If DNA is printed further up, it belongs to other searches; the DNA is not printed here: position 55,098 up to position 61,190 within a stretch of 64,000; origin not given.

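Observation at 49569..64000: Compact hybrid NRPS-PKS gene cluster with an unusual enzyme set that I cannot match to a characterised pathway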

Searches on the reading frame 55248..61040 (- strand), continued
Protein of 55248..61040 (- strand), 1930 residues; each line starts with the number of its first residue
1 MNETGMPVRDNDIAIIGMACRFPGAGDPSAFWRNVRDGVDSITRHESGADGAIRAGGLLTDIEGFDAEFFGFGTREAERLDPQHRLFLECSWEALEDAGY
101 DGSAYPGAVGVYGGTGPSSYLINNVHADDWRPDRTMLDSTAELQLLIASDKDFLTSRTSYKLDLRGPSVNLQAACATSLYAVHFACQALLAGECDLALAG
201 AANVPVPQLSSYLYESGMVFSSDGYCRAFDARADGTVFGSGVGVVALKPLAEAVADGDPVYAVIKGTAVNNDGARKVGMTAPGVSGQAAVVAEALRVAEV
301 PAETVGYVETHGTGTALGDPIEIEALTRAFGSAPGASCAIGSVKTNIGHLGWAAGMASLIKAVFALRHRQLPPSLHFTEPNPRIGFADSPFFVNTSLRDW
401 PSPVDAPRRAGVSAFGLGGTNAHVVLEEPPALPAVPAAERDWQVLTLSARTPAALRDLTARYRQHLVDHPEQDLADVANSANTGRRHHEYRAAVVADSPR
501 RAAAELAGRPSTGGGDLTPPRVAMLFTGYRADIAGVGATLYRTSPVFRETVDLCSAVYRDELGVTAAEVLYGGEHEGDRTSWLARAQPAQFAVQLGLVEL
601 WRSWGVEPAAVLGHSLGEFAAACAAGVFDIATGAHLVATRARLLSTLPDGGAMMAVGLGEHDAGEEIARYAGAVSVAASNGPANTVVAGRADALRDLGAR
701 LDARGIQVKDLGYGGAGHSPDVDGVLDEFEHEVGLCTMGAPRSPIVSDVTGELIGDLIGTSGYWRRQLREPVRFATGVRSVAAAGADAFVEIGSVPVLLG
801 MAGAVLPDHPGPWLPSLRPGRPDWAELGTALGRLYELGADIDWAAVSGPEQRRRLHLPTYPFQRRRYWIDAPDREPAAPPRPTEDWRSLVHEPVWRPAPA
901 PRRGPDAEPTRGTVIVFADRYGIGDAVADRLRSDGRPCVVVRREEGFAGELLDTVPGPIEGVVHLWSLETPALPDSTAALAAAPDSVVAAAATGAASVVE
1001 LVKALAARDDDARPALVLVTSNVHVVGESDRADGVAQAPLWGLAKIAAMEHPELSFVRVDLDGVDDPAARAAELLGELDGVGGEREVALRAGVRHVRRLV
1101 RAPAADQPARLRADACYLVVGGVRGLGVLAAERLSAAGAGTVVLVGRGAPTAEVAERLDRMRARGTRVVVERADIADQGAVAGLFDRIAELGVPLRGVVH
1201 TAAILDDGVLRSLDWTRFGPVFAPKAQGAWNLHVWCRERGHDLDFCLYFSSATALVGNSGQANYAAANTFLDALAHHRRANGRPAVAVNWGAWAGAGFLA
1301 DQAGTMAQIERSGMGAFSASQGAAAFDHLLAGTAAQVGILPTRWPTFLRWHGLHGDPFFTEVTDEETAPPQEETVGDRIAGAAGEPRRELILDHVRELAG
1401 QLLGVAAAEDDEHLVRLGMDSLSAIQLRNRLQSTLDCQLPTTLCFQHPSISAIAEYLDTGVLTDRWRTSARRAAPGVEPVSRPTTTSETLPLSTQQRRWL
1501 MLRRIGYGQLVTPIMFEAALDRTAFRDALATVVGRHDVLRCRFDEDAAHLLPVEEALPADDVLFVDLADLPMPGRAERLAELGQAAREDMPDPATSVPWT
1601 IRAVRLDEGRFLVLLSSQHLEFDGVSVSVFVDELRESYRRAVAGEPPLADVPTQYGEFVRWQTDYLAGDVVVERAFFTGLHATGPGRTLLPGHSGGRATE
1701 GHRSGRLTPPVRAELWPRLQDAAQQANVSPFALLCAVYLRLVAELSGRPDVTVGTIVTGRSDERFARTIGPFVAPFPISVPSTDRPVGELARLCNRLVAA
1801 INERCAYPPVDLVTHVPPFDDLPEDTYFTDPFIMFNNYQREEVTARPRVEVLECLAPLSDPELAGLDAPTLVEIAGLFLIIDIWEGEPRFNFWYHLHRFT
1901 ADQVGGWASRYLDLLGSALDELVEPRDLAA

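Call 61: find_encoding_contigs(protein=P0030, flank=10000, max_places=1)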
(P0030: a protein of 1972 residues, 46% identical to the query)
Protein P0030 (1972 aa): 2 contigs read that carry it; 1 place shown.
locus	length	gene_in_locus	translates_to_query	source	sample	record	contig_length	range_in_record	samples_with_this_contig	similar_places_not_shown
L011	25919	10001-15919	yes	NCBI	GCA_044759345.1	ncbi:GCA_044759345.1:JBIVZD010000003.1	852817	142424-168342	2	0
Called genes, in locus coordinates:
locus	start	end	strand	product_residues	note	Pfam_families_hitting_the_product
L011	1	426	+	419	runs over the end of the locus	PF06527:TniQ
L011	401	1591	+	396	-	PF06527:TniQ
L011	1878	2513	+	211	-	-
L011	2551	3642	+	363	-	PF01381:HTH_3, PF13443:HTH_26 (faint), PF13560:HTH_31, PF06114:Peptidase_M78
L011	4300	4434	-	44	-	-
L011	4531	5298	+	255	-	PF13613:HTH_Tnp_4, PF01609:DDE_Tnp_1, PF13359:DDE_Tnp_4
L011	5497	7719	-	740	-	PF03971:IDH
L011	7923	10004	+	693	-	PF00501:AMP-binding, PF13193:AMP-binding_C, PF00550:PP-binding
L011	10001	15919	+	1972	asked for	PF00109:ketoacyl-synt, PF02801:Ketoacyl-synt_C, PF16197:KAsynt_C_assoc, PF22336:RhiE-like_linker, PF22621:CurL-like_PKS_C, PF00698:Acyl_transf_1, PF22953:SpnB_Rossmann, PF00106:adh_short, +4 more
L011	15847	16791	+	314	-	PF02548:Pantoate_transf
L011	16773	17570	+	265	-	PF02668:TauD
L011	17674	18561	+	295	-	PF13489:Methyltransf_23, PF13649:Methyltransf_25, PF13847:Methyltransf_31 (faint), PF08241:Methyltransf_11, PF08242:Methyltransf_12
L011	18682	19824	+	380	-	PF04339:FemAB_like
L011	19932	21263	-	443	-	PF08240:ADH_N, PF00107:ADH_zinc_N, PF13602:ADH_zinc_N_2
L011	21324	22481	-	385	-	PF07690:MFS_1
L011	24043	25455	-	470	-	PF00587:tRNA-synt_2b, PF03129:HGTP_anticodon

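Call 62: find_encoding_contigs(protein=P0007, flank=10000, max_places=1)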
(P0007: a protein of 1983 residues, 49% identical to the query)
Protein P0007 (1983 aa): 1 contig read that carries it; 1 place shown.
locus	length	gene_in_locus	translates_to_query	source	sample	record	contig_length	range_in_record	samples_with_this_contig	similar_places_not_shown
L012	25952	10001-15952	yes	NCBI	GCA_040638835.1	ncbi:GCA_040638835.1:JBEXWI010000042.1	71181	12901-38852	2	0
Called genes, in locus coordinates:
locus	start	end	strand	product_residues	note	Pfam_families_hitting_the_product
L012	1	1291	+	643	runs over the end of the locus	PF02310:B12-binding, PF06368:Met_asp_mut_E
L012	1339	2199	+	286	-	PF02668:TauD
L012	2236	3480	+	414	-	PF18130:ATPgrasp_N (faint), PF01071:GARS_A (faint), PF02786:CPSase_L_D2, PF07478:Dala_Dala_lig_C (weak), PF13535:ATP-grasp_4, PF15632:ATPgrasp_Ter, PF18603:LAL_C2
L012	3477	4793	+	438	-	PF07690:MFS_1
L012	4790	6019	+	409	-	PF02222:ATP-grasp, PF18603:LAL_C2 (weak)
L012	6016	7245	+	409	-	PF13535:ATP-grasp_4, PF18603:LAL_C2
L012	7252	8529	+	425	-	PF02655:ATP-grasp_3 (weak), PF02786:CPSase_L_D2, PF02222:ATP-grasp (faint), PF07478:Dala_Dala_lig_C (weak), PF13535:ATP-grasp_4, PF18603:LAL_C2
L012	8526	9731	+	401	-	PF00144:Beta-lactamase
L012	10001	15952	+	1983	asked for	PF00109:ketoacyl-synt, PF02801:Ketoacyl-synt_C, PF16197:KAsynt_C_assoc, PF22336:RhiE-like_linker, PF22621:CurL-like_PKS_C, PF00698:Acyl_transf_1, PF22953:SpnB_Rossmann, PF00106:adh_short, +4 more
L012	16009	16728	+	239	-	PF00561:Abhydrolase_1 (faint), PF00975:Thioesterase, PF12697:Abhydrolase_6, PF12146:Hydrolase_4 (faint)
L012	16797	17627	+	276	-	PF00501:AMP-binding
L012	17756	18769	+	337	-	PF00152:tRNA-synt_2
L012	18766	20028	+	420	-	PF01645:Glu_synthase, PF01070:FMN_dh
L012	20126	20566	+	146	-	PF02310:B12-binding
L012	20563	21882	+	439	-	PF06368:Met_asp_mut_E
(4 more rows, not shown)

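Call 75: find_encoding_contigs(protein=P0037, flank=10000, max_places=1)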
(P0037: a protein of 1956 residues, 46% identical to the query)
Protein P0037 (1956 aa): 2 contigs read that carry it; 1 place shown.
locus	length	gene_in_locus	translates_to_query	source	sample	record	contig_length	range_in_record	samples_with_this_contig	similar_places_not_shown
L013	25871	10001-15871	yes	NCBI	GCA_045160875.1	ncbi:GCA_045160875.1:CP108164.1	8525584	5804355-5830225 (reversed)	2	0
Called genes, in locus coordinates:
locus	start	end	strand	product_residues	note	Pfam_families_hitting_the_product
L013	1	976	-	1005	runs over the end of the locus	PF03425:CBM_11, PF03160:Calx-beta, PF00933:Glyco_hydro_3, PF01915:Glyco_hydro_3_C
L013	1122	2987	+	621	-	PF02055:Glyco_hydro_30, PF02057:Glyco_hydro_59, PF17189:Glyco_hydro_30C, PF14200:RicinB_lectin_2, PF00652:Ricin_B_lectin, PF14200:RicinB_lectin_2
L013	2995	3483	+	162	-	-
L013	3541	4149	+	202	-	PF05719:GPP34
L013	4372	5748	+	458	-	PF13560:HTH_31, PF01381:HTH_3, PF13424:TPR_12 (faint), PF07719:TPR_2 (faint), PF17874:TPR_MalT (weak)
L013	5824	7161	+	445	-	PF01381:HTH_3, PF12844:HTH_19 (weak), PF13560:HTH_31, PF13428:TPR_14 (faint), PF14938:SNAP (faint), PF17874:TPR_MalT (faint), PF07719:TPR_2 (faint), PF13424:TPR_12, +4 more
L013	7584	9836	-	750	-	PF03971:IDH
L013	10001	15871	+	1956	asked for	PF00109:ketoacyl-synt, PF02801:Ketoacyl-synt_C, PF16197:KAsynt_C_assoc, PF22336:RhiE-like_linker, PF22621:CurL-like_PKS_C, PF00698:Acyl_transf_1, PF22953:SpnB_Rossmann, PF00106:adh_short, +4 more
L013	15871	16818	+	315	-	PF02548:Pantoate_transf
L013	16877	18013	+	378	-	PF13480:Acetyltransf_6 (faint), PF04339:FemAB_like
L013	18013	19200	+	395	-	PF13480:Acetyltransf_6 (faint), PF04339:FemAB_like (weak)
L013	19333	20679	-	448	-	PF08240:ADH_N, PF00107:ADH_zinc_N, PF13602:ADH_zinc_N_2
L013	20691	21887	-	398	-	PF07690:MFS_1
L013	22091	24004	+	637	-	PF00501:AMP-binding, PF13193:AMP-binding_C, PF00550:PP-binding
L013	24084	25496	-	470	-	PF00587:tRNA-synt_2b, PF03129:HGTP_anticodon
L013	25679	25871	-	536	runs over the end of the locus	PF00682:HMGL-like, PF22617:HCS_D2, PF08502:LeuA_dimer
